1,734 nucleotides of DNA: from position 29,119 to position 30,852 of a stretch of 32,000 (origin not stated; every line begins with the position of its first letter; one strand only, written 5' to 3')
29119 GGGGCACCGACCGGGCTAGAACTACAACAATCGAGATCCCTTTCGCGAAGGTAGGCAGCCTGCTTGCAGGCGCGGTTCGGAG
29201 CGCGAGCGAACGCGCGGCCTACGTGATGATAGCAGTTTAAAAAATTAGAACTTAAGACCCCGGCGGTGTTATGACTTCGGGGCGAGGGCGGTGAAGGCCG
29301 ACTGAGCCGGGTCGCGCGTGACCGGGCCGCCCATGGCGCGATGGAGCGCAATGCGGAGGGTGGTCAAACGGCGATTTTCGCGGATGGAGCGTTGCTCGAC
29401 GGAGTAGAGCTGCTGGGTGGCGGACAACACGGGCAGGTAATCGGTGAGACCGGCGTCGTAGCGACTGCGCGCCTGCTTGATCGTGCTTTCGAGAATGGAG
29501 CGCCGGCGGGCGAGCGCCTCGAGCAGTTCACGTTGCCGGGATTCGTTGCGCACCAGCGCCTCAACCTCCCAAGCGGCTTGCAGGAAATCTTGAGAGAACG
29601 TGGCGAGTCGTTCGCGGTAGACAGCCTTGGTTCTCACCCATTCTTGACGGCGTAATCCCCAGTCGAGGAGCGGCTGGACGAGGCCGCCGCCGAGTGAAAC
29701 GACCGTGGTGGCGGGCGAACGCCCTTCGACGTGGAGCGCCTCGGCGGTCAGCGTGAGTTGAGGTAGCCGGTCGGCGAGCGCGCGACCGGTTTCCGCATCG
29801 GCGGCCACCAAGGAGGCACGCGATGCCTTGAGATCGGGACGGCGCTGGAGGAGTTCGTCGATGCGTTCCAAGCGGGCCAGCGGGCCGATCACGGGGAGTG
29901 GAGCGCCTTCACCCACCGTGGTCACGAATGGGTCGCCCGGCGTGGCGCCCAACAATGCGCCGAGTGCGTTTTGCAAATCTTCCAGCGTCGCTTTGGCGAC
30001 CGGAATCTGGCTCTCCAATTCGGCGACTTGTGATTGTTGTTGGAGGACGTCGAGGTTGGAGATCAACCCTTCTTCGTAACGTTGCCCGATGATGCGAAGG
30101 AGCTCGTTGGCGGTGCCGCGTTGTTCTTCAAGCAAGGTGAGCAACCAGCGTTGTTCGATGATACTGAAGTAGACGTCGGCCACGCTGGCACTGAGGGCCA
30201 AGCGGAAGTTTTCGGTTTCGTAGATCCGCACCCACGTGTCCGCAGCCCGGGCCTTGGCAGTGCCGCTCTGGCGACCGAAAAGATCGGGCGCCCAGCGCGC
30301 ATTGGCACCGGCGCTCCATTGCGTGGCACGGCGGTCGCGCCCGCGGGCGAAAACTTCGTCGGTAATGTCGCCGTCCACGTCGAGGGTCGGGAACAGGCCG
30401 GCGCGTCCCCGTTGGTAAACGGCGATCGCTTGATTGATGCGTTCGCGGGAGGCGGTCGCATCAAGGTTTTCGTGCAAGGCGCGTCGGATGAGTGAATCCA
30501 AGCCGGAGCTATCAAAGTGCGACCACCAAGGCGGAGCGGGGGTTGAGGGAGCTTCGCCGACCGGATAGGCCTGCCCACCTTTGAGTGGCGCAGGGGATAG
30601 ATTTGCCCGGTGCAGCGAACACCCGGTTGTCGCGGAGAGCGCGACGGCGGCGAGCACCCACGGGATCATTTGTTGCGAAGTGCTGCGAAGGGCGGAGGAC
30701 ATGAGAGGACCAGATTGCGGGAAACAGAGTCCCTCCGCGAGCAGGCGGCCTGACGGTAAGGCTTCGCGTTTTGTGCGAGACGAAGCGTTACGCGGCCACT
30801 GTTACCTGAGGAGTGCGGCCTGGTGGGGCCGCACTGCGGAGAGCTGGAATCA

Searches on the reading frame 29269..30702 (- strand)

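Call 58: search_protein_families(library=pfam, proteins=[window:29269-30702:-])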
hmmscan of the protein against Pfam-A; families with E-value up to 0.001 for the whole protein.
window:29269-30702:- (477 aa): 1 family
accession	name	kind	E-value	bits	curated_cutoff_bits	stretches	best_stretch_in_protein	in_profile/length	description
PF02321.23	OEP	-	1.8e-33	116.4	22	2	68-252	1-187/187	Outer membrane efflux protein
